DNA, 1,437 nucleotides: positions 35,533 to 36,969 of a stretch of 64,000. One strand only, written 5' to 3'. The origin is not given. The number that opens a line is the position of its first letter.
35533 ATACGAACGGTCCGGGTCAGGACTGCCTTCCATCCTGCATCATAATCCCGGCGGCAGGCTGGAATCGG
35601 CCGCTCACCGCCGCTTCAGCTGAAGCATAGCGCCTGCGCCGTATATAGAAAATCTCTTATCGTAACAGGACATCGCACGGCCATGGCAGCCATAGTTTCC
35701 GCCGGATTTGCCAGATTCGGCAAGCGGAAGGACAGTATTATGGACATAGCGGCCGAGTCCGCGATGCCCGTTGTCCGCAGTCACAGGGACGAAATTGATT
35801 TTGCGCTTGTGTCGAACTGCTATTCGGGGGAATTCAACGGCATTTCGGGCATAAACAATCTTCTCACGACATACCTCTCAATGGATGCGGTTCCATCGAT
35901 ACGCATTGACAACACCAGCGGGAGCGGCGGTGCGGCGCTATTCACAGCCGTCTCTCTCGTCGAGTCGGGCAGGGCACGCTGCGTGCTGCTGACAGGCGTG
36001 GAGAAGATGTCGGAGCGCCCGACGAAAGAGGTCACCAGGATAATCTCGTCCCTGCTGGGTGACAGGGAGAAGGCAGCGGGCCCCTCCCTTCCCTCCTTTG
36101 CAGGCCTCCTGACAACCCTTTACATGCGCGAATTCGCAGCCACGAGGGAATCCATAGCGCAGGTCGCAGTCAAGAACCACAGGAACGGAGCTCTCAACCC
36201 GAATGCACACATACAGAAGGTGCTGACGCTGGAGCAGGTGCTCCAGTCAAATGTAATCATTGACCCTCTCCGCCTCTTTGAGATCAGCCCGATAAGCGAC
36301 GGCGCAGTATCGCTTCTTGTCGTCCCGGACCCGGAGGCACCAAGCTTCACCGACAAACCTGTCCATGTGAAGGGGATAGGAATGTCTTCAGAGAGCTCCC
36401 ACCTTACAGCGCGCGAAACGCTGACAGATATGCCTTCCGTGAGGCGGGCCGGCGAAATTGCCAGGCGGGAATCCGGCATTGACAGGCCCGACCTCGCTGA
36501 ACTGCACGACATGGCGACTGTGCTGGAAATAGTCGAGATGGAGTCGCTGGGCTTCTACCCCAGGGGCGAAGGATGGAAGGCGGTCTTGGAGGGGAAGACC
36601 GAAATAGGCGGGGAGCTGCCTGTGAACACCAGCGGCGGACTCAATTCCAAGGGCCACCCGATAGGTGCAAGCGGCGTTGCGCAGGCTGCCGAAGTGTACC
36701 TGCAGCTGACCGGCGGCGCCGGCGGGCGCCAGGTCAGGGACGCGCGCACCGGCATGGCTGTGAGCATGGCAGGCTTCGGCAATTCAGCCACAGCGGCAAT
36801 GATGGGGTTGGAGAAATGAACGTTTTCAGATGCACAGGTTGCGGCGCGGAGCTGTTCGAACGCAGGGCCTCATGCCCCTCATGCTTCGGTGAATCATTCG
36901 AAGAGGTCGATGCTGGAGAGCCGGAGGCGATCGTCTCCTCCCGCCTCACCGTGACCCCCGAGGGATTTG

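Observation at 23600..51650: Unusual density of disrupted genes: six in about 28 kb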

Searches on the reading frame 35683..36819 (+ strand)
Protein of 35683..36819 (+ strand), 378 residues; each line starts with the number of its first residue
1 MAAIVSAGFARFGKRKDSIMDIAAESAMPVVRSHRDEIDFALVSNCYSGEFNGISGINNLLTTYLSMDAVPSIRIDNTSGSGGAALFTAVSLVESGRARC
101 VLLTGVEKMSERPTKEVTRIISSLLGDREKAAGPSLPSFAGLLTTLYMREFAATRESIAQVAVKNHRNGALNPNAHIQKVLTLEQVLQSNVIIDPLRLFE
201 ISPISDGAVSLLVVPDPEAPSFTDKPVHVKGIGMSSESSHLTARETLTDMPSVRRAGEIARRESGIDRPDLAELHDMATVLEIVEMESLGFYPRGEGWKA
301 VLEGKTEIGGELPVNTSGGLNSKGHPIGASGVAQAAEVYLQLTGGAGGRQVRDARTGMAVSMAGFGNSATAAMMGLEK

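Call 4: find_encoding_contigs(protein=window:35683-36819:+, flank=10000, max_places=6)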
Protein window:35683-36819:+ (378 aa): 2 contigs read that carry it; 2 places shown.
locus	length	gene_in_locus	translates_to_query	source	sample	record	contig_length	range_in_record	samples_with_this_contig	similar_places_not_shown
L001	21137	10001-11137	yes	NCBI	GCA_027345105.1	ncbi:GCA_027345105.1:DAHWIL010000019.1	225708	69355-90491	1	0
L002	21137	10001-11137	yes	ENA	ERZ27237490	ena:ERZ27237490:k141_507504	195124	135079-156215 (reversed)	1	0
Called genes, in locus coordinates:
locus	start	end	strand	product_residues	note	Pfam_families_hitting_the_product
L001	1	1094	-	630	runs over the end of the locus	PF12222:PNGaseA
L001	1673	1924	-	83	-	PF03073:TspO_MBR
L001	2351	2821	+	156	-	-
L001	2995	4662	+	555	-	PF00072:Response_reg, PF00989:PAS, PF13188:PAS_8, PF08448:PAS_4, PF13426:PAS_9, PF00989:PAS, PF08448:PAS_4, PF13426:PAS_9, +3 more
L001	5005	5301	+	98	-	PF03795:YCII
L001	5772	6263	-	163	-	PF12679:ABC2_membrane_2, PF12730:ABC2_membrane_4 (weak)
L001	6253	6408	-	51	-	-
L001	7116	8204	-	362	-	PF04185:Phosphoesterase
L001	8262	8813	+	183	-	PF07690:MFS_1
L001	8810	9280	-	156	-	-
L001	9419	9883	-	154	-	-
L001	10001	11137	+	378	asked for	PF00108:Thiolase_N, PF22691:Thiolase_C_1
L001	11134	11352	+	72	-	PF12172:zf-ChsH2 (weak)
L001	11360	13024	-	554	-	PF00724:Oxidored_FMN, PF13450:NAD_binding_8 (faint)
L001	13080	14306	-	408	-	PF02515:CoA_transf_3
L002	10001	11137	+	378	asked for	PF00108:Thiolase_N, PF22691:Thiolase_C_1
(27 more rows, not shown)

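Call 16: find_related_loci(query=window:35683-36819:+, collection=genome_contigs, flank=10000)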
Query window:35683-36819:+ (378 aa) in genome_contigs; peptide patterns used: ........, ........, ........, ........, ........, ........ (x = any residue, [..] = any of these).
103 stretches matched a pattern; 15 encode a relative of the query (tblastn E <= 1e-3); 15 distinct loci.
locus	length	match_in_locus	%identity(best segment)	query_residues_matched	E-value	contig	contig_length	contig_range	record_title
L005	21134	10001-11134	83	1-378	0e+0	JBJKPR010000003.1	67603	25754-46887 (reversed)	MAG: Candidatus Sysuiplasmataceae archaeon isolate Bin_127 S1Ck127_2796247_flag_0_multi_17.9655_len_67603, whole genome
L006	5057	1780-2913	81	1-378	0e+0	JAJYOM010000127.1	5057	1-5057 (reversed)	MAG: Thermoplasmata archaeon isolate DBS2-5.bin48 NODE_25977_length_5057_cov_1.813387, whole genome shotgun sequence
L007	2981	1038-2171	79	1-378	0e+0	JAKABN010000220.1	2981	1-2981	MAG: Thermoplasmata archaeon isolate WH2.bin25 NODE_64460_length_2981_cov_2.346531, whole genome shotgun sequence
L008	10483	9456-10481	78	1-342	0e+0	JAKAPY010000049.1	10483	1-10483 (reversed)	MAG: Thermoplasmata archaeon isolate YF1.bin95 NODE_7922_length_10483_cov_1.171109, whole genome shotgun sequence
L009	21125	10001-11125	63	1-375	9e-159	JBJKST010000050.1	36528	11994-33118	MAG: Thermoplasmataceae archaeon isolate Bin_89 S1Ck127_2560896_flag_0_multi_13.3030_len_36528, whole genome shotgun seq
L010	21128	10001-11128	46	3-374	2e-96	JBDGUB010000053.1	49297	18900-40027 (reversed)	MAG: Halobacterium sp. isolate DAL-WCL_35_53C3R c_000000000332, whole genome shotgun sequence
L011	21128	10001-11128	45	3-374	2e-96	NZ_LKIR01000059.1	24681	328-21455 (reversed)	Haloparvum sedimenti strain DYS4 scaffold_59, whole genome shotgun sequence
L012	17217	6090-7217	45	3-374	5e-96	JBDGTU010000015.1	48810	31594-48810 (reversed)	MAG: Haloferacaceae archaeon isolate DAL-WCL_32_90C3R c_000000000344, whole genome shotgun sequence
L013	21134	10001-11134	46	3-374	2e-96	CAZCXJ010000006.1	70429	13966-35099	MAG TPA_asm: uncultured Candidatus Halobonum sp. isolate SRP185896_co1_236 genome assembly, contig: NODE_70_length_70429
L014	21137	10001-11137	41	3-375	2e-81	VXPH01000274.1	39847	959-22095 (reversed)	MAG: Nitrospinota bacterium isolate SB0662_bin_51 NODE_990_length_39847_cov_31.310615, whole genome shotgun sequence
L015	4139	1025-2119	37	1-359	1e-64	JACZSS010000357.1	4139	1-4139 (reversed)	MAG: Candidatus Heimdallarchaeota archaeon isolate B11T1B5 B11T1B5_NODE40424, whole genome shotgun sequence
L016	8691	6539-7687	29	3-375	9e-44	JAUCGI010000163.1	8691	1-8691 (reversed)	Desulfobacterales bacterium HSG2 NODE_607_length_8691, whole genome shotgun sequence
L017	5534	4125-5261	29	4-367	2e-34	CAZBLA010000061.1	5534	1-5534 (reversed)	MAG TPA_asm: Candidatus Micrarchaeota archaeon isolate SRP128015_co4_68 genome assembly, contig: NODE_3945_length_5534_c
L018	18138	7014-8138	78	1-375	0e+0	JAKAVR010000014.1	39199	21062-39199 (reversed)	MAG: Thermoplasmata archaeon isolate YP4.bin116 NODE_1403_length_39199_cov_2.844185, whole genome shotgun sequence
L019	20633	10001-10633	31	104-323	9e-26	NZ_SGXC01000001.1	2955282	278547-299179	Pigmentiphaga kullae strain K24 Ga0310531_11, whole genome shotgun sequence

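Call 63: search_protein_families(library=ncbifam, max_evalue=0.001, proteins=[L005:6210-7664:+, L005:3776-4720:-, L005:2826-3779:-])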
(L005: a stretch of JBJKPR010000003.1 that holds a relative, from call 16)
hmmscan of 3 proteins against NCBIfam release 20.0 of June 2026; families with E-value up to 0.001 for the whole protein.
L005:6210-7664:+ (484 aa): 49 families (the best 25 are shown)
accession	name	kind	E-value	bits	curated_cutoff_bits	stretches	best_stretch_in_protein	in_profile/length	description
TIGR00711.1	efflux_EmrB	subfamily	4.6e-65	220.2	230.2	1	11-420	7-414/485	DHA2 family efflux MFS transporter permease subunit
NF000025.1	MFS_efflux_tcmA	exception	3.1e-39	135.1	999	1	4-412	24-427/538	tetracenomycin C efflux MFS transporter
NF011571.1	PRK14995.1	subfamily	3.7e-39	134.8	701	1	1-415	1-412/493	SmvA family efflux MFS transporter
NF000391.1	EmrB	exception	7.5e-39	133.7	925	1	11-399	16-403/501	multidrug efflux MFS transporter permease subunit EmrB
NF000089.1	qac_MFS_AB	exception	5.3e-36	124.5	900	1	4-429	17-434/514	QacA/B family quaternary ammonium compound efflux MFS transporter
NF000031.1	MFS_efflux_LmrA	exception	7.6e-34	117.2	850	1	4-403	29-426/484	lincomycin efflux MFS transporter Lmr(A)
NF012169.0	qepA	equivalog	1.1e-32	113.3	1075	1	4-410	19-416/511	fluoroquinolone efflux MFS transporter QepA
NF000095.1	tet_MFS_OtrB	exception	1.1e-30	106.7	999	1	7-415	27-438/563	oxytetracycline resistance efflux MFS transporter OtrB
NF033896.2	MFS_LfrA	equivalog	3.6e-29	101.7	825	1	3-404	17-414/504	efflux MFS transporter LfrA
NF007799.0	PRK10504.1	subfamily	2.5e-28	99.2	426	1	11-385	15-379/471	multidrug transporter subunit MdtD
NF000218.1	FexA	exception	1.8e-26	92.8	900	1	14-403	29-418/475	chloramphenicol/florfenicol efflux MFS transporter FexA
NF040856.1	FexB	exception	2.2e-25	89.4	950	1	11-421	19-429/469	chloramphenicol/florfenicol efflux MFS transporter FexB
NF040895.2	MFS_effux_SdrM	equivalog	9.5e-25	87.6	550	1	15-372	15-362/441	multidrug efflux MFS transporter SdrM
NF000009.1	tet_MFS_Tcr3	exception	4.4e-23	81.6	1000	1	6-405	31-433/512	tetracycline efflux MFS transporter Tcr3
NF012180.1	tet_MFS_43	exception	4.5e-23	82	999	1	4-412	19-423/484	tetracycline efflux MFS transporter Tet(43)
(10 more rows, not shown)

L005:3776-4720:- (314 aa): 183 families (the best 25 are shown)
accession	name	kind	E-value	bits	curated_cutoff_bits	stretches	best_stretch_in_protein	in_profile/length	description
TIGR03522.1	GldA_ABC_ATP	equivalog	9.2e-71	238.7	402.6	1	5-303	3-299/301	gliding motility-associated ABC transporter ATP-binding subunit GldA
TIGR01188.1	drrA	subfamily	3e-70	236.9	312.45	1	12-305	1-301/302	daunorubicin resistance ABC transporter, ATP-binding protein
TIGR03740.1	galliderm_ABC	subfamily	4.1e-55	186.9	309.75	1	6-215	2-204/223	lantibiotic protection ABC transporter ATP-binding subunit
NF033858.1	ABC2_perm_RbbA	equivalog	1.1e-53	182.4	1050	1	3-232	265-494/909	ribosome-associated ATPase/putative transporter RbbA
NF010060.0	PRK13537.1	equivalog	1.8e-50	171.6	521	1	3-305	14-308/314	nodulation factor ABC transporter ATP-binding protein NodI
TIGR01288.1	nodI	equivalog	2.4e-44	151.6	424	1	4-305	4-297/303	nodulation factor ABC transporter ATP-binding protein NodI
NF010059.0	PRK13536.1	equivalog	1.3e-43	149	549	1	4-220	43-259/342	nodulation factor ABC transporter ATP-binding protein NodI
TIGR03864.1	PQQ_ABC_ATP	hypoth_equivalog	6.5e-40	137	302.25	1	4-238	1-235/236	ABC transporter, ATP-binding subunit, PQQ-dependent alcohol dehydrogenase system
TIGR04406.1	LPS_export_lptB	equivalog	9.9e-40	136.3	240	1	5-222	2-222/239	LPS export ABC transporter ATP-binding protein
NF047568.1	PSM_export_PmtC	equivalog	1.6e-34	119.7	375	1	6-240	2-224/290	phenol-soluble modulin export ABC transporter ATP-binding protein PmtC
NF047930.1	ABC_ATP_B6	equivalog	1.9e-33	115.9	670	1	4-225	2-226/510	putative B6 ABC transporter ATP-binding protein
TIGR04521.1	ECF_ATPase_2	equivalog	1.4e-31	109.7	330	1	17-234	18-245/279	energy-coupling factor transporter ATPase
NF047565.1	PSM_export_PmtA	equivalog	9.7e-31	107.1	350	1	4-225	2-218/282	phenol-soluble modulin export ABC transporter ATP-binding protein PmtA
TIGR02673.1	FtsE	equivalog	1.3e-30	106.7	264.85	1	5-208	2-210/214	cell division ATP-binding protein FtsE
NF008144.0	PRK10895.1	equivalog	2.7e-30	105.6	381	1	6-218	5-220/241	LPS export ABC transporter ATP-binding protein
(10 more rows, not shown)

L005:2826-3779:- (317 aa): 0 families
